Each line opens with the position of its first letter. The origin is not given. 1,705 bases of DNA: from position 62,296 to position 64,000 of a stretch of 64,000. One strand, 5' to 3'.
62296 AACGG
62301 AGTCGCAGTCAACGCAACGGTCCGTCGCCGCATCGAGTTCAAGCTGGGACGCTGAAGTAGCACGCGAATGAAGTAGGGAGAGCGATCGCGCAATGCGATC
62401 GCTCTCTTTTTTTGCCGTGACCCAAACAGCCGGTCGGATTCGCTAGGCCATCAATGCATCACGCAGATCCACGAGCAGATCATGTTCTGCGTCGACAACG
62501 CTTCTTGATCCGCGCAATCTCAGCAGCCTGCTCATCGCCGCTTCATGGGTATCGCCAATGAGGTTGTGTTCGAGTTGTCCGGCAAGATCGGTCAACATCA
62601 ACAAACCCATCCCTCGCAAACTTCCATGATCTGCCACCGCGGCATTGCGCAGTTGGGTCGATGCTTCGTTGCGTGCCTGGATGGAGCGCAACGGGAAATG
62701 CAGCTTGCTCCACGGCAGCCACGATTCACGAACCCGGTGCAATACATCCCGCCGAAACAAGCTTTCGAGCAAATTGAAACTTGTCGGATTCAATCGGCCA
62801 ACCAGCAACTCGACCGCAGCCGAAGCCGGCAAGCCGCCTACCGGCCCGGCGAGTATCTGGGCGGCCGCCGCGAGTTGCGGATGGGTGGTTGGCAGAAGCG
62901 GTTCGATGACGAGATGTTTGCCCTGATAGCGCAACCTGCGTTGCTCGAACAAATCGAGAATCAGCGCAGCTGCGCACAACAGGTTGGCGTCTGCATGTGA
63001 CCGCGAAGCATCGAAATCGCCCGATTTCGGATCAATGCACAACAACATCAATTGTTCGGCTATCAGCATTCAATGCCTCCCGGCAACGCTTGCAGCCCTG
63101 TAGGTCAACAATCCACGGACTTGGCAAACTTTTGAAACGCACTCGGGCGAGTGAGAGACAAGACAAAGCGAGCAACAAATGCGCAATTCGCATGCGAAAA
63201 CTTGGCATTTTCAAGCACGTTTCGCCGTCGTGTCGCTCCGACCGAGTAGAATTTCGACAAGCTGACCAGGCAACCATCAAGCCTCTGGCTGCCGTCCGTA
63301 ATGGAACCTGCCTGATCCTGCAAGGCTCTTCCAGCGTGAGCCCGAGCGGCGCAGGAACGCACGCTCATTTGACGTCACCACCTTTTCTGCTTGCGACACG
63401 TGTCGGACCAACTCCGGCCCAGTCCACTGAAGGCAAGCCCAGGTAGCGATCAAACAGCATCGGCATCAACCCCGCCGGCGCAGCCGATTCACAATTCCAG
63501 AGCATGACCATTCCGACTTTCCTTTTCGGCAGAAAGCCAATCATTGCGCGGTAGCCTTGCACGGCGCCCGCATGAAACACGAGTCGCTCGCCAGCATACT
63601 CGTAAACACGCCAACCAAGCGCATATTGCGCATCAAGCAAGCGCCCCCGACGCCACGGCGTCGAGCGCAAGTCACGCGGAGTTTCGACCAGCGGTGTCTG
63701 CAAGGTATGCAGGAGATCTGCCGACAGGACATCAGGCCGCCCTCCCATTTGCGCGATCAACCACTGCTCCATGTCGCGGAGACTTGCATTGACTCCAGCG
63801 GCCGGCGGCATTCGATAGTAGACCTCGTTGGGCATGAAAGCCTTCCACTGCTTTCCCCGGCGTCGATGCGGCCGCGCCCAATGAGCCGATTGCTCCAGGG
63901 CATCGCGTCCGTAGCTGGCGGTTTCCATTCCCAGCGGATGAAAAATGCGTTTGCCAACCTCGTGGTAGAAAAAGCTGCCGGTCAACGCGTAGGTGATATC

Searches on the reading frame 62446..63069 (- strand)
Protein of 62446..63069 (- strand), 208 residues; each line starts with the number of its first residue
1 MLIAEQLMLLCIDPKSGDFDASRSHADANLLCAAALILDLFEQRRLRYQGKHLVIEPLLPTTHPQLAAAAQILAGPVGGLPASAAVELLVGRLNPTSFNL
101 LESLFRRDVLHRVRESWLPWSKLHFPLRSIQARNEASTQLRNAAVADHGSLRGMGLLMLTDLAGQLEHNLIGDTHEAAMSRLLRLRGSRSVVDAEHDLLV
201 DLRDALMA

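Call 66: search_protein_families(library=pfam, proteins=[window:62446-63069:-], max_evalue=0.00001)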
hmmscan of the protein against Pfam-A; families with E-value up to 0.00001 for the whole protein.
window:62446-63069:- (208 aa): 1 family
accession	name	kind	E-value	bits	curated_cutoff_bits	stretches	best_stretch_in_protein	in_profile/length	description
PF05719.16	GPP34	-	2e-14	54.5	29.1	1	3-186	1-183/201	Golgi phosphoprotein 3 (GPP34)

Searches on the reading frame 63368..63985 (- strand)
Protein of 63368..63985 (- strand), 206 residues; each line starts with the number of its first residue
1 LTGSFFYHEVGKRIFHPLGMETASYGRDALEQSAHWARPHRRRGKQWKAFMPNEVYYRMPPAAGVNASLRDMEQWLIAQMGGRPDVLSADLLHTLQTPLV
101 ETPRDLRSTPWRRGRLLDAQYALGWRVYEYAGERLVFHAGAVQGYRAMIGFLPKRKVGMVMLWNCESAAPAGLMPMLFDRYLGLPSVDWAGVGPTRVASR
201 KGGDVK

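Call 66: search_protein_families(library=pfam, proteins=[window:63368-63985:-], max_evalue=0.00001)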
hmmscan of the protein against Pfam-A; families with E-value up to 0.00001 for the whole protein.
window:63368-63985:- (206 aa): 1 family
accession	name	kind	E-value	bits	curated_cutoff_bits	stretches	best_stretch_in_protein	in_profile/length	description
PF00144.29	Beta-lactamase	-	1.7e-22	80.5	27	1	6-168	164-313/329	Beta-lactamase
